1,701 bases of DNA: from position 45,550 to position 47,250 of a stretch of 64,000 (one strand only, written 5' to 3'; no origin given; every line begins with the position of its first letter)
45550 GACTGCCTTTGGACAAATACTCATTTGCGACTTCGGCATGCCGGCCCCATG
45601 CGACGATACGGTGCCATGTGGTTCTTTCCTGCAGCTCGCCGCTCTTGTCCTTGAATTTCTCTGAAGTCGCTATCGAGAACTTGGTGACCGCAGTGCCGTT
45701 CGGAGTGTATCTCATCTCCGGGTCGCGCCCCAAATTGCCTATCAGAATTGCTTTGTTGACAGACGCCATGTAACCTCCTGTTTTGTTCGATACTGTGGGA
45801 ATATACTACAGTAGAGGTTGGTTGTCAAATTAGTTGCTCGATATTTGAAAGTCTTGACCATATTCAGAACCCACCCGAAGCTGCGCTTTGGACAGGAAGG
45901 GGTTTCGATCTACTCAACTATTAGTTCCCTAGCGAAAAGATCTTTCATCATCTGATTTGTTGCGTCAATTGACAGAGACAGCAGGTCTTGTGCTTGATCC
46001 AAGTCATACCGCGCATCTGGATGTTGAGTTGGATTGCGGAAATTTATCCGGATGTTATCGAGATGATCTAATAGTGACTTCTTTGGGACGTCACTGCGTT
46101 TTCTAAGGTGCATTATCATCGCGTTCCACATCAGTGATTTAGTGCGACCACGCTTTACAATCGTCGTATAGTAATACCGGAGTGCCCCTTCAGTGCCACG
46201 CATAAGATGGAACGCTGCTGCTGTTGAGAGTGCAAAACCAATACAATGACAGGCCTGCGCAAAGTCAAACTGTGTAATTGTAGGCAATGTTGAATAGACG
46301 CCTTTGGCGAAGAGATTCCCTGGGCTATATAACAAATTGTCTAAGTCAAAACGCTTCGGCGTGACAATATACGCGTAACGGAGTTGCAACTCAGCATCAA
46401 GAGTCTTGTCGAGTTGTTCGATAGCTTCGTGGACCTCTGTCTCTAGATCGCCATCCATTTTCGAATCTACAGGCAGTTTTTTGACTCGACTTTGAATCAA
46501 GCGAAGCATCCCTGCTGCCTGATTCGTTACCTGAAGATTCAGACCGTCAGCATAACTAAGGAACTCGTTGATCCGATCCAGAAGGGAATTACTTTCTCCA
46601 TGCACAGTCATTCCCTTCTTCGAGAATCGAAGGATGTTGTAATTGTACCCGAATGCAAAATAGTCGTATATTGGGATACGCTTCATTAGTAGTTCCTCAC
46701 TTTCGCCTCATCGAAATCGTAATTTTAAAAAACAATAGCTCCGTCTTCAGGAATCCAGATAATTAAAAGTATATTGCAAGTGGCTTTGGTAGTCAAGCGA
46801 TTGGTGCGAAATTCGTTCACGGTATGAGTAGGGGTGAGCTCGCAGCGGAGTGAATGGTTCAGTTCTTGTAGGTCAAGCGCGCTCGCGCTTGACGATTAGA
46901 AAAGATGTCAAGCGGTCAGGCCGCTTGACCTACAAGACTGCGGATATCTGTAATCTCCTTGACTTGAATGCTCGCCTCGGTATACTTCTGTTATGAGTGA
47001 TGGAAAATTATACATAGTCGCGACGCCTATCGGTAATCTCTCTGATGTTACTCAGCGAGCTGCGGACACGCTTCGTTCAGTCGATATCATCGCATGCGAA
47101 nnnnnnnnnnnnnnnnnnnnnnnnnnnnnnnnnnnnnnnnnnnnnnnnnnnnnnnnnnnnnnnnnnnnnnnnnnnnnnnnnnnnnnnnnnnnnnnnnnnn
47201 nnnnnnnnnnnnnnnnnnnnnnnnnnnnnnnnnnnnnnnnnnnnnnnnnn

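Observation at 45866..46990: AT-rich islet encoding a HEPN-motif (Rx4H) protein between ssb and rsmI, flanked by dispersed repeats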

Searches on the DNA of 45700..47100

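Call 34: search_rna_families(source=window, start=45700, end=47100, threshold=evalue, max_evalue=1)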
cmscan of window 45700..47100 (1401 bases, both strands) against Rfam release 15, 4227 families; matches with E-value up to 1: 0.
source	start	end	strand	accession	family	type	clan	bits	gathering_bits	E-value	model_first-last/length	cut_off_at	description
